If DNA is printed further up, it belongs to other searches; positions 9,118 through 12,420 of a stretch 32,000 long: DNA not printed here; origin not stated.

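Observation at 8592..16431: Tightly packed five-gene membrane block: SPase-I fusion, DUF1266-like, rhomboid, TM-anchored SF2 helicase, TPR-like anchor protein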

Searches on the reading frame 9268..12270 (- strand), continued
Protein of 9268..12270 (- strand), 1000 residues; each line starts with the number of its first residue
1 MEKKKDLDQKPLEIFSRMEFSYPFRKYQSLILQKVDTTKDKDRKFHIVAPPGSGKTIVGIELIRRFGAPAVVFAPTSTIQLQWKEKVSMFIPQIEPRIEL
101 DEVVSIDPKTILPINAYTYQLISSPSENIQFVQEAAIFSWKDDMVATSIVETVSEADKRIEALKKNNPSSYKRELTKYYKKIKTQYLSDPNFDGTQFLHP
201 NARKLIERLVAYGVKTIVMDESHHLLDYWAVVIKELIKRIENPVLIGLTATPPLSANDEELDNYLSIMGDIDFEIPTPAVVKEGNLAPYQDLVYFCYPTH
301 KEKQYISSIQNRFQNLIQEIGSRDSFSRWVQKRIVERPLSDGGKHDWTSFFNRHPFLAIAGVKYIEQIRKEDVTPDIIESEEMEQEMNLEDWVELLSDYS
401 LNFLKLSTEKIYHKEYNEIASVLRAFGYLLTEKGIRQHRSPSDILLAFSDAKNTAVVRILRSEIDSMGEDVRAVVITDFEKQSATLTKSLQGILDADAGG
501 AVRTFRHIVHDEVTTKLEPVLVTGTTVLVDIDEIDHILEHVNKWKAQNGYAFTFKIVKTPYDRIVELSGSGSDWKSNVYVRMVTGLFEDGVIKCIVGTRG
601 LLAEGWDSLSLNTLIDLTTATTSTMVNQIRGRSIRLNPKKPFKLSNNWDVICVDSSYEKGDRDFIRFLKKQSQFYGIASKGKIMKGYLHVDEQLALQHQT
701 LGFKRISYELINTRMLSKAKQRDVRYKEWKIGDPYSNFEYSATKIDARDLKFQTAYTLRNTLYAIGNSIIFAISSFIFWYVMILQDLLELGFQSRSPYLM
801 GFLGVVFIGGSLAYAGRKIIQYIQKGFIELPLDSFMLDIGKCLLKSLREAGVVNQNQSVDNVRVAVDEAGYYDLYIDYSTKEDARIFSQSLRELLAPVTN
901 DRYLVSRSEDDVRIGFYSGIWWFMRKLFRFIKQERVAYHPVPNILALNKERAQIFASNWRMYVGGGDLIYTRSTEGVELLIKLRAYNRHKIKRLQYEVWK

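Call 11: find_related_loci(query=A1, collection=genome_contigs, flank=10000)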
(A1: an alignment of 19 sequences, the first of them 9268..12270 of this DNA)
Query A1 (1000 aa) in genome_contigs; peptide patterns used: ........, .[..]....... (x = any residue, [..] = any of these).
202 stretches matched a pattern; 192 encode a relative of the query (tblastn E <= 1e-3); the best 80 are kept; 80 distinct loci.
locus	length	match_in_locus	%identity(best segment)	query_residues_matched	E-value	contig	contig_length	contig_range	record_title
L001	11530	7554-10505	61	14-1000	0e+0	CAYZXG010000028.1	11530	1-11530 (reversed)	MAG TPA_asm: uncultured Candidatus Saccharibacteria bacterium isolate SRP118108_co1_23 genome assembly, contig: NODE_537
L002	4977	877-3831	59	15-1000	0e+0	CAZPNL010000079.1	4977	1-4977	MAG TPA_asm: uncultured Gammaproteobacteria bacterium isolate SRP342105_co2_196 genome assembly, contig: NODE_20092_leng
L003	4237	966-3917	59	13-1000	0e+0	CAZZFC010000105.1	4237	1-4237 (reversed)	MAG TPA_asm: uncultured Candidatus Saccharibacteria bacterium isolate binchicken_co387_616 genome assembly, contig: NODE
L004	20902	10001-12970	59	7-1000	0e+0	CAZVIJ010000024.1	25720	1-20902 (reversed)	MAG TPA_asm: uncultured Candidatus Saccharibacteria bacterium isolate SRP257259_co1_129 genome assembly, contig: NODE_21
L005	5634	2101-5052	57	14-1000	0e+0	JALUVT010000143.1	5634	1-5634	MAG: bacterium isolate 128-326_metabat2_scaf2bin.069_VB 128-326_scaffold_8332_c1, whole genome shotgun sequence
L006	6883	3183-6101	48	14-1000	0e+0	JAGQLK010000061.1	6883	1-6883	MAG: Candidatus Dojkabacteria bacterium isolate HKST-UBA14 NODE_61_length_6883_cov_2.830150, whole genome shotgun sequen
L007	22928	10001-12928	46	15-999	0e+0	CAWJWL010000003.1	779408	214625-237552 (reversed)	MAG: uncultured Solirubrobacterales bacterium isolate MFD01275.bin.1.17 genome assembly, contig: contig_6719, whole geno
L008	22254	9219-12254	43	9-1000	0e+0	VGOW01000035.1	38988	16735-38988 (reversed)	MAG: Chloroflexi bacterium isolate M_DeepCast_65m_m1_226 M_DeepCast_65m_m1_226_Ga0194120_10001725, whole genome shotgun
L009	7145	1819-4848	43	12-999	0e+0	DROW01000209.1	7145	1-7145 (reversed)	MAG TPA_asm: Chloroflexi bacterium isolate HyVt-544 HyVt-544_k145_707132, whole genome shotgun sequence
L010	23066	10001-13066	42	10-1000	0e+0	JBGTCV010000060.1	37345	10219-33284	MAG: Candidatus Promineifilaceae bacterium isolate JTS-RE128 k141_1733466, whole genome shotgun sequence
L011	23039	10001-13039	43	15-1000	0e+0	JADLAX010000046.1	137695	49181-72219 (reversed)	MAG: Anaerolineae bacterium isolate SJ142 c_000000701030, whole genome shotgun sequence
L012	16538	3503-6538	42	14-999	0e+0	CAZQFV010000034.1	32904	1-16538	MAG TPA_asm: uncultured Chloroflexia bacterium isolate binchicken_co7_230 genome assembly, contig: NODE_2165_length_3290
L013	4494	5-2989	43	31-999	0e+0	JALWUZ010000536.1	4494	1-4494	MAG: Anaerolineae bacterium isolate T2_maxbin2_scaf2bin.042 T2_NODE_43306_length_4494_cov_2.508587, whole genome shotgun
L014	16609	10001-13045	43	12-1000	0e+0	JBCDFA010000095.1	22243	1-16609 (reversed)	MAG: Chloroflexota bacterium isolate P01_G01_bin.9 k141_3275716_length_22243_cov_16.2095, whole genome shotgun sequence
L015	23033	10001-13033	42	15-1000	0e+0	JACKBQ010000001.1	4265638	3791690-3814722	MAG: Ardenticatenaceae bacterium isolate HK-STAS-CHLO-25 HK-STAS-CHLO-25_1, whole genome shotgun sequence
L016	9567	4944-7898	42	11-1000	0e+0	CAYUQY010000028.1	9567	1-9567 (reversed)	MAG TPA_asm: uncultured Pseudomonadales bacterium isolate binchicken_co335_44 genome assembly, contig: NODE_2749_length_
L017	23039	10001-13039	42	15-1000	0e+0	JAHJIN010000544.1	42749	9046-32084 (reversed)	MAG: Chloroflexota bacterium isolate Modern_marine_rock_biofilm.mb.101 Modern_marine_roc.mb.101_k141_794904, whole genom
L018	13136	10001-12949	52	14-1000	0e+0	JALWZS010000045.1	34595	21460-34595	MAG: bacterium isolate T2_metabat1_scaf2bin.141 T2_NODE_842_length_34595_cov_2.540153, whole genome shotgun sequence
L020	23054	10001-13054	41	15-1000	0e+0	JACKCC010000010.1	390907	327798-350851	MAG: Ardenticatenaceae bacterium isolate HK-STAS-CHLO-37 HK-STAS-CHLO-37_10, whole genome shotgun sequence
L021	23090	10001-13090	42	14-1000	0e+0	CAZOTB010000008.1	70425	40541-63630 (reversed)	MAG TPA_asm: uncultured Verrucomicrobiota bacterium isolate binchicken_co107_139 genome assembly, contig: NODE_961_lengt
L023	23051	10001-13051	42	15-1000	0e+0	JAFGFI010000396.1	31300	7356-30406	MAG: Anaerolineae bacterium isolate Zod_Metabat.1307 k87_11449337, whole genome shotgun sequence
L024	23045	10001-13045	42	14-1000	0e+0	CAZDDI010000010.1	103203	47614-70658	MAG TPA_asm: uncultured Anaerolineales bacterium isolate SRP241326_co1_75 genome assembly, contig: NODE_346_length_10320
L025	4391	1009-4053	41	4-1000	0e+0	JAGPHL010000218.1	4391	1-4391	MAG: Anaerolineae bacterium isolate Gw_SlDig_bin_283 Gw_SlDig_47026_length_4391_cov_80.794794, whole genome shotgun sequ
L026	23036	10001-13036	41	12-1000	0e+0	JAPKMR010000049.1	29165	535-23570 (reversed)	MAG: Anaerolineae bacterium isolate MO53 NODE_49_length_29165_cov_2.662919:GC=0.578, whole genome shotgun sequence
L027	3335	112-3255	40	11-1000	0e+0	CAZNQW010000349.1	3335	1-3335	MAG TPA_asm: uncultured Anaerolineaceae bacterium isolate binchicken_co43_366 genome assembly, contig: NODE_47829_length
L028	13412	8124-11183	41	14-1000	0e+0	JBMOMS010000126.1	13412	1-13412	MAG: Chloroflexota bacterium isolate Betzabe_MAG056 MAG056_126, whole genome shotgun sequence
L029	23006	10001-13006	40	15-1000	0e+0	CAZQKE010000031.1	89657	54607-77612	MAG TPA_asm: uncultured Anaerolineaceae bacterium isolate binchicken_co219_462 genome assembly, contig: k141_1001282, wh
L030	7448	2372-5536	40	18-1000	0e+0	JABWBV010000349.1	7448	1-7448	MAG: Anaerolineales bacterium isolate MAG_39 scaffold_12316, whole genome shotgun sequence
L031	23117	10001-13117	40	3-1000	0e+0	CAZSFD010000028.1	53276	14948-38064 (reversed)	MAG TPA_asm: uncultured Anaerolineaceae bacterium isolate binchicken_co274_165 genome assembly, contig: NODE_1606_length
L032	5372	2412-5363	40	14-1000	0e+0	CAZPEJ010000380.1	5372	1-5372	MAG TPA_asm: uncultured Ardenticatenaceae bacterium isolate SRP173033_co1_124 genome assembly, contig: NODE_42597_length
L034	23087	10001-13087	40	14-1000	0e+0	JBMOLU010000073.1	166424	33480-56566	MAG: Chloroflexota bacterium isolate Betzabe_MAG032 MAG032_73, whole genome shotgun sequence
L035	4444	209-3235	41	12-1000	0e+0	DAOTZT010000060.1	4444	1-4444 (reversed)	MAG TPA_asm: Anaerolineales bacterium isolate H6_556 k131_588587, whole genome shotgun sequence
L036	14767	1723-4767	41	4-1000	0e+0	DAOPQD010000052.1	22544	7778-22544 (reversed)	MAG TPA_asm: Anaerolineae bacterium isolate AMR_MDS_1531 NODE_2861_length_22544_cov_53.460936, whole genome shotgun sequ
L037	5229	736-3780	40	14-1000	0e+0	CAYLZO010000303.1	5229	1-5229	MAG TPA_asm: uncultured Anaerolineaceae bacterium isolate SRP141376_co1_201 genome assembly, contig: NODE_25551_length_5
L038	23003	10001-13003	41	11-1000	0e+0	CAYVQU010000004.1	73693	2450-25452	MAG TPA_asm: uncultured Anaerolineales bacterium isolate SRP077602_co7_51 genome assembly, contig: NODE_1339_length_7369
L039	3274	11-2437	47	174-1000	0e+0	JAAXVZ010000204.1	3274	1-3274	MAG: Nanoarchaeota archaeon isolate W9_Combined_metabat1_108 W9_Combined_metabat1_108_NODE_26924, whole genome shotgun s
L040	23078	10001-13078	40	14-1000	0e+0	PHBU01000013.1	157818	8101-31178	MAG: Chloroflexi bacterium HGW-Chloroflexi-6 bjp_ig2157_scaffold_43, whole genome shotgun sequence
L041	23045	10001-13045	39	18-1000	0e+0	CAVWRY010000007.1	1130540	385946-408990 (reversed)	MAG: uncultured Chloroflexia bacterium isolate MFD01213.bin.1.46 genome assembly, contig: contig_5209, whole genome shot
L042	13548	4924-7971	39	13-1000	0e+0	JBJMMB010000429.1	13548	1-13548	MAG: Chloroflexia bacterium isolate H1_18_all_fractions_metab_maxb_101_63_9 k255_6220672, whole genome shotgun sequence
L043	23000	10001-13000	39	14-1000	0e+0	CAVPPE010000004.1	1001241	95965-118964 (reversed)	MAG: uncultured Chloroflexia bacterium isolate MFD09964.bin.1.215 genome assembly, contig: contig_4723, whole genome sho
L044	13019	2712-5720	39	11-1000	0e+0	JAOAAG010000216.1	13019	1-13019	MAG: Anaerolineae bacterium isolate SKW140 k141_863031, whole genome shotgun sequence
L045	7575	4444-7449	39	7-1000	0e+0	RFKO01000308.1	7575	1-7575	MAG: Anaerolineae bacterium isolate J130 k99_866356, whole genome shotgun sequence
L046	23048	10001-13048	39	14-1000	0e+0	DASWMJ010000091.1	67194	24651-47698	MAG TPA_asm: Chloroflexia bacterium isolate SMAG_U3384 k141_365808, whole genome shotgun sequence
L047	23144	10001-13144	38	18-1000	0e+0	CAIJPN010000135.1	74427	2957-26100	MAG: uncultured Anaerolineae bacterium isolate LaPlata-7m-b_bin-480 genome assembly, contig: bin-480:135/237, whole geno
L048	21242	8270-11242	40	14-1000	0e+0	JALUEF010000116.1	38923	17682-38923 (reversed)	MAG: Anaerolineales bacterium isolate S143_metabat1_scaf2bin.026 S143_NODE_302_length_38923_cov_2.105810, whole genome s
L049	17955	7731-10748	43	15-1000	0e+0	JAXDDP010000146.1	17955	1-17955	MAG: Anaerolineae bacterium isolate POMEDNA-B74 Raw2_k127_776296, whole genome shotgun sequence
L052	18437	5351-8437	43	10-1000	0e+0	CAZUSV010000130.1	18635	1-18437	MAG TPA_asm: uncultured Anaerolineales bacterium isolate SRP077602_co5_397 genome assembly, contig: NODE_14270_length_18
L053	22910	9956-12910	40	14-1000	0e+0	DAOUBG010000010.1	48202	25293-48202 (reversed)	MAG TPA_asm: Anaerolineales bacterium isolate H68_716 k101_280792, whole genome shotgun sequence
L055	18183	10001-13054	41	11-1000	0e+0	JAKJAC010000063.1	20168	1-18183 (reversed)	MAG: Chloroflexota bacterium isolate UR.bin201 NODE_63_length_20168_cov_2.865661, whole genome shotgun sequence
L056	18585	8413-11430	38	11-1000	0e+0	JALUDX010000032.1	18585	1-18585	MAG: Anaerolineales bacterium isolate S143_maxbin2_scaf2bin.336 S143_NODE_1391_length_18585_cov_39.107162, whole genome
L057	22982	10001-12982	38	11-1000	0e+0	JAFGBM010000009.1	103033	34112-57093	MAG: Demequinaceae bacterium isolate Zod_Metabat.1034 k87_4725164, whole genome shotgun sequence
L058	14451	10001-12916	43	13-1000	0e+0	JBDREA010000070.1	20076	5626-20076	MAG: Candidatus Altiarchaeota archaeon isolate MEGAHIT-group-1.290 k141_2099895, whole genome shotgun sequence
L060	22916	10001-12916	39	18-1000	0e+0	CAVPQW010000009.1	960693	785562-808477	MAG: uncultured Actinomycetes bacterium isolate MFD00392.bin.2.126 genome assembly, contig: contig_6621, whole genome sh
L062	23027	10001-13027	41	12-1000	0e+0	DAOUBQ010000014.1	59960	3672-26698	MAG TPA_asm: Anaerolineales bacterium isolate H71_739 k91_1011646, whole genome shotgun sequence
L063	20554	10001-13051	40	3-1000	0e+0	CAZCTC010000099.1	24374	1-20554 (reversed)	MAG TPA_asm: uncultured Anaerolineales bacterium isolate binchicken_co20_433 genome assembly, contig: NODE_4208_length_2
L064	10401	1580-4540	38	18-1000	0e+0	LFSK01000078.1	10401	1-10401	MAG: Clostridiaceae bacterium DTU059 scaffold21371, whole genome shotgun sequence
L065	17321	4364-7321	38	18-1000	0e+0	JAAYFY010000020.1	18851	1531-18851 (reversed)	MAG: Clostridiaceae bacterium isolate AS09scLD_132 43346_AS09, whole genome shotgun sequence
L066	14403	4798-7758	38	18-1000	0e+0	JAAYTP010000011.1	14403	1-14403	MAG: Clostridiaceae bacterium isolate AS24abBPME_51 2942_AS24, whole genome shotgun sequence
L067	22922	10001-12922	38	13-1000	0e+0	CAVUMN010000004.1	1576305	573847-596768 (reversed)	MAG: uncultured Actinomycetes bacterium isolate MFD04212.bin.2.108 genome assembly, contig: contig_657, whole genome sho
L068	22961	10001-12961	37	18-1000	0e+0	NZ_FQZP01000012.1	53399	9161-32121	Thermoclostridium caenicola strain DSM 19027, whole genome shotgun sequence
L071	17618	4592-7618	36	18-1000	0e+0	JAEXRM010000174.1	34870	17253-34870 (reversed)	MAG: Bacillota bacterium isolate OH_HBrB_260 k127_1806507, whole genome shotgun sequence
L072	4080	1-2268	41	269-1000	0e+0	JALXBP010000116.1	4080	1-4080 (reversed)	MAG: Anaerolineae bacterium isolate T2_metabat2_scaf2bin.107 T2_NODE_52017_length_4080_cov_8.372122, whole genome shotgu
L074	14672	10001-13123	34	7-1000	0e+0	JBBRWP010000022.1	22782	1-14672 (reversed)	MAG: Acetivibrionales bacterium isolate La4_metabat2.014 La4_metabat2.014_K_1213929_L_22782_cov_36.3117, whole genome sh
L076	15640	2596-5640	40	2-1000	0e+0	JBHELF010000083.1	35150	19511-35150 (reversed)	MAG: Actinomycetota bacterium isolate S1_bin.6.orig S1_k141_278162, whole genome shotgun sequence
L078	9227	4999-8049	35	18-1000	0e+0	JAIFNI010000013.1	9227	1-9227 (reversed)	MAG: Clostridia bacterium isolate bin_86 scaffold_11989, whole genome shotgun sequence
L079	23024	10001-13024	41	12-1000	0e+0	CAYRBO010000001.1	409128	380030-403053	MAG TPA_asm: uncultured Anaerolinea sp. isolate binchicken_co135_89 genome assembly, contig: NODE_25_length_409128_cov_8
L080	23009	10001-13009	35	18-1000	0e+0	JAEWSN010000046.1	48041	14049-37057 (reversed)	MAG: Bacillota bacterium isolate OH_SDB_108 k127_550220, whole genome shotgun sequence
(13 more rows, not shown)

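Call 19: find_encoding_contigs(protein=P0002, flank=10000, max_places=3)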
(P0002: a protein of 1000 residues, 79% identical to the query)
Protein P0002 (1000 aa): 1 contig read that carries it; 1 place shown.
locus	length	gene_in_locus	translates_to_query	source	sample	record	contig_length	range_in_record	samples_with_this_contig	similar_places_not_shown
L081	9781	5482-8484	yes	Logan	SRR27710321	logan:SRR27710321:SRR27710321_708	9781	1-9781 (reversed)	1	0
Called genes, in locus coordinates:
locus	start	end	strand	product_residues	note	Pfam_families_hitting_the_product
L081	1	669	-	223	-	?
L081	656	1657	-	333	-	PF00005:ABC_tran, PF13304:AAA_21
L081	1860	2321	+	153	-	-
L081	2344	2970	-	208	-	-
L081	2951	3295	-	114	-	PF00404:Dockerin_1 (weak)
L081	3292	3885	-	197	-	PF00334:NDK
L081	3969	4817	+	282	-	PF06889:DUF1266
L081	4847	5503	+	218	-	PF01694:Rhomboid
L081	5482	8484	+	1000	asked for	PF00270:DEAD (faint), PF04851:ResIII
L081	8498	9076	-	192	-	PF00334:NDK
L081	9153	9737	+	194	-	PF02698:DUF218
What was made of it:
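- The closest relative, L081, lacks G1 and G5 (call 19). DUF1266 bridges the two pairs in both the window and L081 (call 19). G1 and G5 are missing at 79% helicase identity (call 19).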

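Call 20: find_encoding_contigs(protein=P0007, flank=10000, max_places=3)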
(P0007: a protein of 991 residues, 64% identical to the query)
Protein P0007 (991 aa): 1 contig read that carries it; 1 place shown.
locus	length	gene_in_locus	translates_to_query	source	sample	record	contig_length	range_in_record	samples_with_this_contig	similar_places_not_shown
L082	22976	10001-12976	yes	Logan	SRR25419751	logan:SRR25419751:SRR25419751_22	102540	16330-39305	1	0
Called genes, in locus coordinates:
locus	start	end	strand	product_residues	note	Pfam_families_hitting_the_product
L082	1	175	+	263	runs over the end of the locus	PF01011:PQQ (faint), PF13360:PQQ_2, PF13570:Beta-prop_ACSF4, PF25293:Beta-prop_EMC1_N (faint)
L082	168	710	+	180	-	PF08002:DUF1697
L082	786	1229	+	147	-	-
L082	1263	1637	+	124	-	PF08818:DUF1801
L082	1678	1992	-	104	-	-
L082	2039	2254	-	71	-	PF13443:HTH_26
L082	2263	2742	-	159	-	PF11188:DUF2975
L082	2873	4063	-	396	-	PF06271:RDD, PF21033:RMD1-3 (faint), PF13431:TPR_17 (faint), PF00515:TPR_1 (faint), PF07719:TPR_2 (faint), PF13414:TPR_11 (faint), PF14559:TPR_19 (faint)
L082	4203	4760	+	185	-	PF03575:Peptidase_S51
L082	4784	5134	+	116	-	PF12680:SnoaL_2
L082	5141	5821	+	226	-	PF01209:Ubie_methyltran (weak), PF13489:Methyltransf_23, PF03848:TehB, PF05724:TPMT, PF13847:Methyltransf_31, PF08241:Methyltransf_11, PF08242:Methyltransf_12, PF13649:Methyltransf_25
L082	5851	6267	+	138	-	PF10604:Polyketide_cyc2, PF08327:AHSA1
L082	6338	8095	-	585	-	-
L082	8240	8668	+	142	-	PF08818:DUF1801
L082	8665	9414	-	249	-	PF00702:Hydrolase (weak), PF08282:Hydrolase_3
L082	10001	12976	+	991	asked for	PF00270:DEAD (faint), PF04851:ResIII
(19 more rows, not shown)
